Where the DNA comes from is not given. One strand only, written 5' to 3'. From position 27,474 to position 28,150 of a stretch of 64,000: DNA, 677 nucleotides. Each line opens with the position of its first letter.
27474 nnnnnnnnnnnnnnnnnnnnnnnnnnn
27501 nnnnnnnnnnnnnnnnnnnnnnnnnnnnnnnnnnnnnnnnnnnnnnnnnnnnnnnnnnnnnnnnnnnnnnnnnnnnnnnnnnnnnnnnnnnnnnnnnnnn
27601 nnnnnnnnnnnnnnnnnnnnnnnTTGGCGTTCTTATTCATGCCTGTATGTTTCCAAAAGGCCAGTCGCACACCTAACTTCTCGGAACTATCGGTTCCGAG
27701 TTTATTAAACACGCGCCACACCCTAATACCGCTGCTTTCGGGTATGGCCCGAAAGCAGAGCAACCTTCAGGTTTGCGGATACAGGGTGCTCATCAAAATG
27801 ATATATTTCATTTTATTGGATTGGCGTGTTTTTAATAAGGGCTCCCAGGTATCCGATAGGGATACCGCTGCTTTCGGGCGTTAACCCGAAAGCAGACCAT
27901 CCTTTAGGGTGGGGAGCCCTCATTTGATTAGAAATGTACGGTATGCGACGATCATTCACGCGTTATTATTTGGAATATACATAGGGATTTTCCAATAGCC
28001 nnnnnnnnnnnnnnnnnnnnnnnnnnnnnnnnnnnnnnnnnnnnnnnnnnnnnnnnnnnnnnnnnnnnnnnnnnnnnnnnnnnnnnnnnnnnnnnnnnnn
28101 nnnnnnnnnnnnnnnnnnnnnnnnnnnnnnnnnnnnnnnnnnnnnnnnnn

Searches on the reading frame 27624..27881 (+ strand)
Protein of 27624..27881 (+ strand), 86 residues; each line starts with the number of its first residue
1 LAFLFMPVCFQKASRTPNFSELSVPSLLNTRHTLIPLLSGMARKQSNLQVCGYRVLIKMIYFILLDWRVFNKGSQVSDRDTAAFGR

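Call 64: search_protein_representatives(protein=window:27624-27881:+)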
Query: 86 residues. Proteins with E-value up to 0.001 (for the whole library): 4; up to 1e-10: 1; up to 1e-30: 0. The best 4 are listed.
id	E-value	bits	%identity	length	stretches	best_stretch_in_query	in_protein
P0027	4.6e-24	100.1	83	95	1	25-84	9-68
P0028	7.5e-10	54.8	43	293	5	30-57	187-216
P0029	3.2e-04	36.9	37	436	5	7-40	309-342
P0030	6.1e-04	36.0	-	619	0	-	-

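Call 67: find_encoding_contigs(protein=P0027, flank=10000, max_places=6)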
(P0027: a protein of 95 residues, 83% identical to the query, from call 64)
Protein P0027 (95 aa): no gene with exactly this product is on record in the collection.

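Call 68: list_cluster_members(proteins=[P0027, P0026, window:27624-27881:+])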
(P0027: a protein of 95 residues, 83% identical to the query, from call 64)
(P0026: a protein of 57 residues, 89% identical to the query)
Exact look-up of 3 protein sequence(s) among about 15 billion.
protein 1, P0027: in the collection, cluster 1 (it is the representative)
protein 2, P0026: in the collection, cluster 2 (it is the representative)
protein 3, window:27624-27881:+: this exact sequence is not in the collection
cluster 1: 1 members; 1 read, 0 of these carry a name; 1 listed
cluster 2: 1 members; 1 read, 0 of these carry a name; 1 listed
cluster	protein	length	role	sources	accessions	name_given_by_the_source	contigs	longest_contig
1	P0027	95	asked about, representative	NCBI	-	-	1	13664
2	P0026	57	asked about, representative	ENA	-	-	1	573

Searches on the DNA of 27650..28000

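Call 13: search_rna_families(source=window, start=27650, end=28000, threshold=evalue, max_evalue=10)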
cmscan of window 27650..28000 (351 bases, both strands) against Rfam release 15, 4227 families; matches with E-value up to 10: 2.
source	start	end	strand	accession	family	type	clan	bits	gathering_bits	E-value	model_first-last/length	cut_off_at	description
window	27721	27826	+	RF00162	SAM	Cis-reg; riboswitch;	CL00012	26.8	44.4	0.00051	1-108/108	no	SAM riboswitch aptamer (S box leader)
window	27732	27758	-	RF01636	ceN46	Gene; snRNA; snoRNA; HACA-box;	-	11.6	50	6.9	17-43/125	no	Caenorhabditis snoRNA ceN46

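Call 14: search_rna_families(source=window, start=27650, end=28000, threshold=evalue, max_evalue=0.01, show_alignments=1)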
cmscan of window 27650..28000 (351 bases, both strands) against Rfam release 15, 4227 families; matches with E-value up to 0.01: 1.
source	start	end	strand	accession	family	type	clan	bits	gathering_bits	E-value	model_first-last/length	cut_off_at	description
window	27721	27826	+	RF00162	SAM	Cis-reg; riboswitch;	CL00012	26.8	44.4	0.00051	1-108/108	no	SAM riboswitch aptamer (S box leader)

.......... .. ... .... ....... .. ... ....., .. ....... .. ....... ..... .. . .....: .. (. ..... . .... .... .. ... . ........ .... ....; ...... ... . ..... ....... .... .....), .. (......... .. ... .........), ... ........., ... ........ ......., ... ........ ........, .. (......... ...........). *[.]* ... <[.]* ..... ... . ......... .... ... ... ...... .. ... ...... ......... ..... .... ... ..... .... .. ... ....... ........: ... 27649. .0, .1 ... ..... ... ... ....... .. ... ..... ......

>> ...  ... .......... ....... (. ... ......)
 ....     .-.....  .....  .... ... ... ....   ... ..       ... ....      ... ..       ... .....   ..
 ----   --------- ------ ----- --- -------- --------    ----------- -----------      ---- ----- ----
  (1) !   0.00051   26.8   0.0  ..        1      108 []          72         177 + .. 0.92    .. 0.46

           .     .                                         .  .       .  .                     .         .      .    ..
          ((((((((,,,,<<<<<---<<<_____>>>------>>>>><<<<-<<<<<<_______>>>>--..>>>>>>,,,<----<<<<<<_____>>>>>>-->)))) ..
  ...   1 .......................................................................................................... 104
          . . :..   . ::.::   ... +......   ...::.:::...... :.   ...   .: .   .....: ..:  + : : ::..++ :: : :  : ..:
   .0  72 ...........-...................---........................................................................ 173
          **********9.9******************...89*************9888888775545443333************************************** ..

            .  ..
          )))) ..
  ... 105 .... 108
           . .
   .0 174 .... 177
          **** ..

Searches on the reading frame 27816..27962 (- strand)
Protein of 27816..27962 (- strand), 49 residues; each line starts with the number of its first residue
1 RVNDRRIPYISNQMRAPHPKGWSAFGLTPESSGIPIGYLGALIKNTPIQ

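Call 70: find_homologous_proteins(query=window:27816-27962:-, max_evalue=10)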
Query window:27816-27962:-: no candidate shares three 5-residue words with the query. No homologue found.
